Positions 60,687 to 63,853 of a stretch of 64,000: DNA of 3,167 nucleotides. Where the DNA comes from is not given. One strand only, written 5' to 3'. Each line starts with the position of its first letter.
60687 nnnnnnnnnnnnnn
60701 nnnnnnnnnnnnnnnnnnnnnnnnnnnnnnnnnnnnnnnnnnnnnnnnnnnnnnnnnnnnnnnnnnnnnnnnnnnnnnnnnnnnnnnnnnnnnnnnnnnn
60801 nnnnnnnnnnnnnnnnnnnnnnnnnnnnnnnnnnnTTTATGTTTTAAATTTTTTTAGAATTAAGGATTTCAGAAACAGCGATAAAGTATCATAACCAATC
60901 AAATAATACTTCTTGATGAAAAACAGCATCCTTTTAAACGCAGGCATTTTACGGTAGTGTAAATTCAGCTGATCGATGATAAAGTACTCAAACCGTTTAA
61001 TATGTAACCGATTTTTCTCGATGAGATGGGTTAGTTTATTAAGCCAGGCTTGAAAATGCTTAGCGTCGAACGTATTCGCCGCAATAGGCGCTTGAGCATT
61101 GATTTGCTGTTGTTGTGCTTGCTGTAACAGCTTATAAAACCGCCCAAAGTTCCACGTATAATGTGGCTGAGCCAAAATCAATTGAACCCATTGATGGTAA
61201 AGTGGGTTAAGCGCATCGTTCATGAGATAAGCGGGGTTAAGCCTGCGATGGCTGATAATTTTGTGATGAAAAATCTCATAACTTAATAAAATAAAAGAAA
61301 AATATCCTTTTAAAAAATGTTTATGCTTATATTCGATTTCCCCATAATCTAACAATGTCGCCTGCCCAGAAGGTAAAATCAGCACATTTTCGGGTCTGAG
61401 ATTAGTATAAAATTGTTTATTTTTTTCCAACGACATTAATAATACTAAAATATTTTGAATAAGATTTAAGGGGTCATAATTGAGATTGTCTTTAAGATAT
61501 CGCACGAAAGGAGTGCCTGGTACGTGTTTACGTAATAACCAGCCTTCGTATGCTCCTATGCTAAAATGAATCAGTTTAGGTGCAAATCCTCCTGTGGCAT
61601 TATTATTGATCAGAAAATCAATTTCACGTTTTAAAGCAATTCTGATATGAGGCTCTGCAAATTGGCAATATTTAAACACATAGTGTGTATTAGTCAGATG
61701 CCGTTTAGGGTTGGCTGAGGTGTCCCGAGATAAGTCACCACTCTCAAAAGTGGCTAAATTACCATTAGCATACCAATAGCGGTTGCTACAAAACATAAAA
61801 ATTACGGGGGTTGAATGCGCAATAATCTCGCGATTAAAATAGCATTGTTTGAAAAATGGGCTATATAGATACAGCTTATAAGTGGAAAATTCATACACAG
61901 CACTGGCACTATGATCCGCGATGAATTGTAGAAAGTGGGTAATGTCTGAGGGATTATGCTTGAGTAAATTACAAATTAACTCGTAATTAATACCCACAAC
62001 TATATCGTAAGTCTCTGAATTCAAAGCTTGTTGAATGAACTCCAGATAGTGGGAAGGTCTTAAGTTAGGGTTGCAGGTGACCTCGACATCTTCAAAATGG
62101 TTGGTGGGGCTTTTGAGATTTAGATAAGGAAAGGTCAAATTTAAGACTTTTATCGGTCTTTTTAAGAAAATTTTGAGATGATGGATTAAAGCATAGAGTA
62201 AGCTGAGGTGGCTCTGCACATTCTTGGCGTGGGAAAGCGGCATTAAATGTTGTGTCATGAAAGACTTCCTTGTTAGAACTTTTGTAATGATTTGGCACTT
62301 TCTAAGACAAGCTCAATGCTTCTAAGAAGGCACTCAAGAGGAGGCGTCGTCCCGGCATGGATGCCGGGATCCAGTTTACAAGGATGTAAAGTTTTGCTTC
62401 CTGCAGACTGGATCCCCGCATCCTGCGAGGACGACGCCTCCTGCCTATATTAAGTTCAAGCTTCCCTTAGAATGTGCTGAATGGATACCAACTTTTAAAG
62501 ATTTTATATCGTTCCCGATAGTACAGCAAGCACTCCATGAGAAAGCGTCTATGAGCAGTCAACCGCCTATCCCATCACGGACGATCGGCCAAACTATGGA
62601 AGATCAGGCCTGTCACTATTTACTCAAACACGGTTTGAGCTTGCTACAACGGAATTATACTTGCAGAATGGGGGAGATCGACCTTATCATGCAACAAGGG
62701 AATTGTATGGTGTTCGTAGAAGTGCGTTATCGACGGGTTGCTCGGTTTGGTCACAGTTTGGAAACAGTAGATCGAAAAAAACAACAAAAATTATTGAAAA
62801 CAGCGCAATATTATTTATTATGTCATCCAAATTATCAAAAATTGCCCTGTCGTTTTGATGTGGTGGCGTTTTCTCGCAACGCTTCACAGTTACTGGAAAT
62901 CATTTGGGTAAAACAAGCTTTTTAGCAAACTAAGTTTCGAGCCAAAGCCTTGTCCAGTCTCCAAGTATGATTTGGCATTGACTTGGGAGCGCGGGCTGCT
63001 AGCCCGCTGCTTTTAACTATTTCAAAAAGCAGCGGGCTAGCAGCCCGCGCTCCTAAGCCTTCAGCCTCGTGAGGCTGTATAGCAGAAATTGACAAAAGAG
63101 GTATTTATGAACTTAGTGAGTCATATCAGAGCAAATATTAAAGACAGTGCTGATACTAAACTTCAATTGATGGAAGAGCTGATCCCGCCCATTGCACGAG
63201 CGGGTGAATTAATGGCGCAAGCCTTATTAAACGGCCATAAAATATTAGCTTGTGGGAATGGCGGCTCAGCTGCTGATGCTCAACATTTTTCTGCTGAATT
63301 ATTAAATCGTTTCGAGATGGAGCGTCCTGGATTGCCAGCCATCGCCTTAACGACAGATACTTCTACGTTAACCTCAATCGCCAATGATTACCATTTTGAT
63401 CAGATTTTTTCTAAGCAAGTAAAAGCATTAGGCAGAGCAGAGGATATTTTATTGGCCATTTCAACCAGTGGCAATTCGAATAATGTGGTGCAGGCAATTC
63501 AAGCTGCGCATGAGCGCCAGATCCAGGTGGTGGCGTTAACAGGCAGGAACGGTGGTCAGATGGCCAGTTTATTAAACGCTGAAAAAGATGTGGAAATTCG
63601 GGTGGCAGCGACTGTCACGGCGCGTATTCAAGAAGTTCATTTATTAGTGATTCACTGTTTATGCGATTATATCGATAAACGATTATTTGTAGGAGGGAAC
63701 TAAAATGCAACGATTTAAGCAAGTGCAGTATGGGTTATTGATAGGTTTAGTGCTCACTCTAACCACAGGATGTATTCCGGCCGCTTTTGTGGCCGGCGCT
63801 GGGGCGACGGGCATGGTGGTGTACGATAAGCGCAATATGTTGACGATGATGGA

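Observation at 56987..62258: Operon of a GT9 glycosyltransferase plus three tandem, highly diverged kinase-like paralogues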

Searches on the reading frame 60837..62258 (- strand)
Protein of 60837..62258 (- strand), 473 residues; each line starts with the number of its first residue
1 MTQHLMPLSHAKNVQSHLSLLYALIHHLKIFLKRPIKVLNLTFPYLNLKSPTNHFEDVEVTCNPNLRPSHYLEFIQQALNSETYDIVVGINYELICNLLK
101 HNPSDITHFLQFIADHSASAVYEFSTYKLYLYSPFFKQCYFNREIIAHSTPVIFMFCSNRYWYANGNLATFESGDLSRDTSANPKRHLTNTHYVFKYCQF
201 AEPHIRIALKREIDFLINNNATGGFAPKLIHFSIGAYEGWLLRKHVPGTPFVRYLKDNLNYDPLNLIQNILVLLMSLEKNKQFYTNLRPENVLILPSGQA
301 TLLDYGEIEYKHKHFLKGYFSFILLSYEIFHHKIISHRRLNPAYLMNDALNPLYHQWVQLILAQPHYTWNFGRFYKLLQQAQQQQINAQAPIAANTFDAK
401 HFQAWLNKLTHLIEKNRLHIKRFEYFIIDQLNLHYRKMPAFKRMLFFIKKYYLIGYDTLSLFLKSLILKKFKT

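Call 3: search_protein_families(library=pfam, proteins=[window:60837-62258:-], max_evalue=1)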
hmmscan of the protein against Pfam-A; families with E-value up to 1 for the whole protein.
window:60837-62258:- (473 aa): 0 families

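Call 10: search_protein_families(library=ncbifam, proteins=[window:60837-62258:-], max_evalue=1)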
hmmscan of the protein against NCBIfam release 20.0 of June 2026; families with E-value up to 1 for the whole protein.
window:60837-62258:- (473 aa): 1 family
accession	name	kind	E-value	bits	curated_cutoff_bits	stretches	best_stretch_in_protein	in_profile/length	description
NF038150.1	lanthi_synth_IV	equivalog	0.2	9.9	650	1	205-312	235-349/851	class IV lanthionine synthetase LanL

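Call 85: search_protein_families(library=padloc, proteins=[window:60837-62258:-], max_evalue=0.01)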
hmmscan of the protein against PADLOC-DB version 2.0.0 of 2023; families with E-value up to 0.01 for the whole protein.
window:60837-62258:- (473 aa): 2 families
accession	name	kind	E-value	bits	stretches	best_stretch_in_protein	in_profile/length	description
PDLC04056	PD-T4-6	-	0.0077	13.4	0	242-306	86-151/415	-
PDLC04051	PD-T4-6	-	0.0078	13.2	0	266-307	142-183/476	-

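Call 86: search_protein_families(library=phrogs, proteins=[window:60837-62258:-], max_evalue=0.01)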
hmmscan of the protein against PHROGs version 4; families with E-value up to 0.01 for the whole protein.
window:60837-62258:- (473 aa): 0 families

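Call 87: predict_structure(alignment_id=A6)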
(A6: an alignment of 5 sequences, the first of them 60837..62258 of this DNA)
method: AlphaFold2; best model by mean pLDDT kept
length: 473 residues; sequences in the alignment: 5
mean_pLDDT: 60.9   pTM: 0.40
mean pLDDT of the five models: 60.9, 59.8, 59.2, 56.0, 55.7
residues with pLDDT >= 90: 7; 70-90: 193; 50-70: 92; < 50: 181
segments of 3 or more residues with pLDDT < 50: 1-16, 48-53, 172-246, 305-313, 336-343, 390-447
pLDDT, mean of each block of 10 residues (from residue 1): 27 47 75 83 56 59 79 88 86 88 86 89 75 72 63 77 61 43 30 29 42 46 37 33 53 81 87 80 65 80 51 58 81 53 55 81 76 88 73 37 40 34 36 38 44 51 54 43
secondary structure, 60 per line:
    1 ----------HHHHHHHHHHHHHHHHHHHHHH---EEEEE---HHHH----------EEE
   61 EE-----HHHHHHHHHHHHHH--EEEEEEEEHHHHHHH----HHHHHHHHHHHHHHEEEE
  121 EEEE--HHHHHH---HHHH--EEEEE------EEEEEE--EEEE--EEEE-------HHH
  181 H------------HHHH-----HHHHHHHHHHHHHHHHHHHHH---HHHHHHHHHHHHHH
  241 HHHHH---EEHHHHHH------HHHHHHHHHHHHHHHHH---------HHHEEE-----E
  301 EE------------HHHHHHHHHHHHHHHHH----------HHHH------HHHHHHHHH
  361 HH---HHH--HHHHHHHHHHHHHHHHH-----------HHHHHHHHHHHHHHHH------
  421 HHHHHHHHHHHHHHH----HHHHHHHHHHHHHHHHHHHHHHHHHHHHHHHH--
elements in order: H11-32 E36-40 H44-47 E58-62 H68-81 E84-91 H92-98 H103-116 E117-124 H127-132 H136-139 E142-146 E153-158 E161-164 E167-170 H178-181 H194-197 H203-223 H227-245 H251-256 H263-279 E292-294 E300-302 H315-331 H342-345 H352-362 H371-387 H399-414 H421-435 H440-471

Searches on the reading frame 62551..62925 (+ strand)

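Call 25: search_protein_families(library=pfam, proteins=[window:62551-62925:+], max_evalue=0.1)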
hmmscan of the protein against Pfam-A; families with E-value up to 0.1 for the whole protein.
window:62551-62925:+ (124 aa): 3 families
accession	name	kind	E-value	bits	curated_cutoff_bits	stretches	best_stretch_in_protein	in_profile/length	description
PF02021.23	UPF0102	-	3.5e-29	101.4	23.6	1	17-106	2-79/80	Uncharacterised protein family UPF0102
PF01939.22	NucS_C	-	0.016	15.6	24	1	24-62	15-54/124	Endonuclease NucS C-terminal domain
PF18743.7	AHJR-like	-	0.024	14.6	26.1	0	43-73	45-75/123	REase_AHJR-like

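Call 49: search_protein_families(library=ncbifam, proteins=[window:62551-62925:+], max_evalue=0.001)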
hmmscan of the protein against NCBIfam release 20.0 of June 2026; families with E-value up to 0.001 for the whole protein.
window:62551-62925:+ (124 aa): 23 families
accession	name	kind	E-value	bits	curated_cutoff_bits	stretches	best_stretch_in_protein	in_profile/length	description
NF009150.0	PRK12497.1-3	equivalog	4.7e-41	139.6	81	1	9-124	5-117/118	YraN family protein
TIGR00252.1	TIGR00252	hypoth_equivalog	4.1e-32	110.7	69.05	1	10-112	7-110/123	YraN family protein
NF011277.0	PRK14684.1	equivalog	2.7e-28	98.4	199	1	11-123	7-115/120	hypothetical protein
NF009154.0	PRK12497.3-3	equivalog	9e-28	96.8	109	1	11-122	11-121/123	YraN family protein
NF011279.0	PRK14687.1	equivalog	1.7e-25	89.8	212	1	8-111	28-136/173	hypothetical protein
NF011267.0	PRK14674.1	equivalog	5.5e-25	88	232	1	10-108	5-103/133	hypothetical protein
NF011271.0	PRK14678.1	equivalog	9.7e-23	80.5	172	1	8-120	4-113/120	hypothetical protein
NF011275.0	PRK14682.1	equivalog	1.2e-22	80.4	203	1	11-124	5-114/117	hypothetical protein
NF011273.0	PRK14680.1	equivalog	3.3e-22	78.9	199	1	10-114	6-109/134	hypothetical protein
NF011268.0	PRK14675.1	equivalog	6.8e-20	71.3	180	1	10-124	10-123/127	hypothetical protein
NF011274.0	PRK14681.1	equivalog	2.5e-19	69.6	207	1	7-115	40-150/158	hypothetical protein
NF009151.0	PRK12497.1-5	equivalog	5.6e-19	68.7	124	1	10-108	14-110/126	YraN family protein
NF009152.0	PRK12497.2-4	equivalog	8.4e-19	67.7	111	1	9-116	7-110/114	YraN family protein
NF011270.0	PRK14677.1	equivalog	3.9e-18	65.7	124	1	16-120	7-107/108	hypothetical protein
NF011278.0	PRK14685.1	equivalog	4.7e-18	65.9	343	1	8-113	40-149/177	hypothetical protein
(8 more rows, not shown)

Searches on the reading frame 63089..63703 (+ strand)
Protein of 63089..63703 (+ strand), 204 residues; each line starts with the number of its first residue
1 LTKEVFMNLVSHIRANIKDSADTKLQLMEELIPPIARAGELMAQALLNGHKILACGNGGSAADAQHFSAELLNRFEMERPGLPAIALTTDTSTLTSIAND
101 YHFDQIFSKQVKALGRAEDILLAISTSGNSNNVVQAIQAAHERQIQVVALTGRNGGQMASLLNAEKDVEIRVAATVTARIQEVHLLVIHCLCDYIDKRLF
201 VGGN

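Call 25: search_protein_families(library=pfam, proteins=[window:63089-63703:+], max_evalue=0.1)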
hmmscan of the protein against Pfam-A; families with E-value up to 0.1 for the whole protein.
window:63089-63703:+ (204 aa): 4 families
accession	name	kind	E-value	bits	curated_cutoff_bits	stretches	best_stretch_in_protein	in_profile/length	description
PF13580.11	SIS_2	-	3.1e-35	121.6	27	1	21-152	7-138/138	SIS domain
PF01380.27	SIS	-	3.2e-08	33.9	25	1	94-161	30-97/131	SIS domain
PF05315.17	ICEA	-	0.018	15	24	1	46-143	26-119/218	ICEA Protein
PF10740.15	DUF2529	-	0.028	14.5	22.3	0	116-158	77-119/169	Domain of unknown function (DUF2529)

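Call 49: search_protein_families(library=ncbifam, proteins=[window:63089-63703:+], max_evalue=0.001)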
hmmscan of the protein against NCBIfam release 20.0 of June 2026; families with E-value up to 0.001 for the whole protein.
window:63089-63703:+ (204 aa): 18 families
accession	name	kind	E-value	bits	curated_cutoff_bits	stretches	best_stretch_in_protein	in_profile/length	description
NF010546.0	PRK13936.1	equivalog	1.5e-95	318.6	276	1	7-201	1-194/197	phosphoheptose isomerase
NF008138.0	PRK10886.1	equivalog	3.1e-68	229.3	352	1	11-201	3-192/196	DnaA initiator-associating protein DiaA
TIGR00441.1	gmhA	equivalog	1.3e-61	207.2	209.45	1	40-195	2-153/154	D-sedoheptulose 7-phosphate isomerase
NF001628.0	PRK00414.1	equivalog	2.4e-53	180.7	265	1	13-199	6-190/192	D-sedoheptulose 7-phosphate isomerase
NF010547.0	PRK13938.1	equivalog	3e-41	141.2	320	1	39-201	35-193/196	D-sedoheptulose 7-phosphate isomerase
NF003915.0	PRK05441.1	subfamily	1.3e-07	30.9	168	1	15-173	28-185/300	N-acetylmuramic acid 6-phosphate etherase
NF002805.0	PRK02947.1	subfamily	6.1e-07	28.8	135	1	27-153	18-143/247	sugar isomerase domain-containing protein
NF006426.0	PRK08674.1-6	subfamily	1.3e-05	24.2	295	1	118-179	91-150/354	bifunctional phosphoglucose/phosphomannose isomerase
TIGR03127.2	RuMP_HxlB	equivalog_domain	1.4e-05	25.1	160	1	117-170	72-123/178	6-phospho-3-hexuloisomerase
NF009222.0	PRK12570.1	subfamily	1.4e-05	24.1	255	1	25-161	45-182/307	N-acetylmuramic acid 6-phosphate etherase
TIGR02128.1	G6PI_arch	equivalog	4.3e-05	22.6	213.9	1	111-162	60-109/308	bifunctional phosphoglucose/phosphomannose isomerase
NF041755.1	RuMP_HxlAB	equivalog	0.00012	21.2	500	1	117-163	288-334/391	bifunctional 3-hexulose-6-phosphate synthase/6-phospho-3-hexuloisomerase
TIGR00393.1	kpsF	subfamily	0.00013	21.6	203.7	1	117-171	47-101/268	KpsF/GutQ family sugar-phosphate isomerase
NF040776.2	AlsR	equivalog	0.00019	20.4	400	1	112-161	171-220/279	transcriptional repressor AlsR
NF006422.0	PRK08674.1-1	subfamily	0.00022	20.8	317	1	93-180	44-125/302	bifunctional phosphoglucose/phosphomannose isomerase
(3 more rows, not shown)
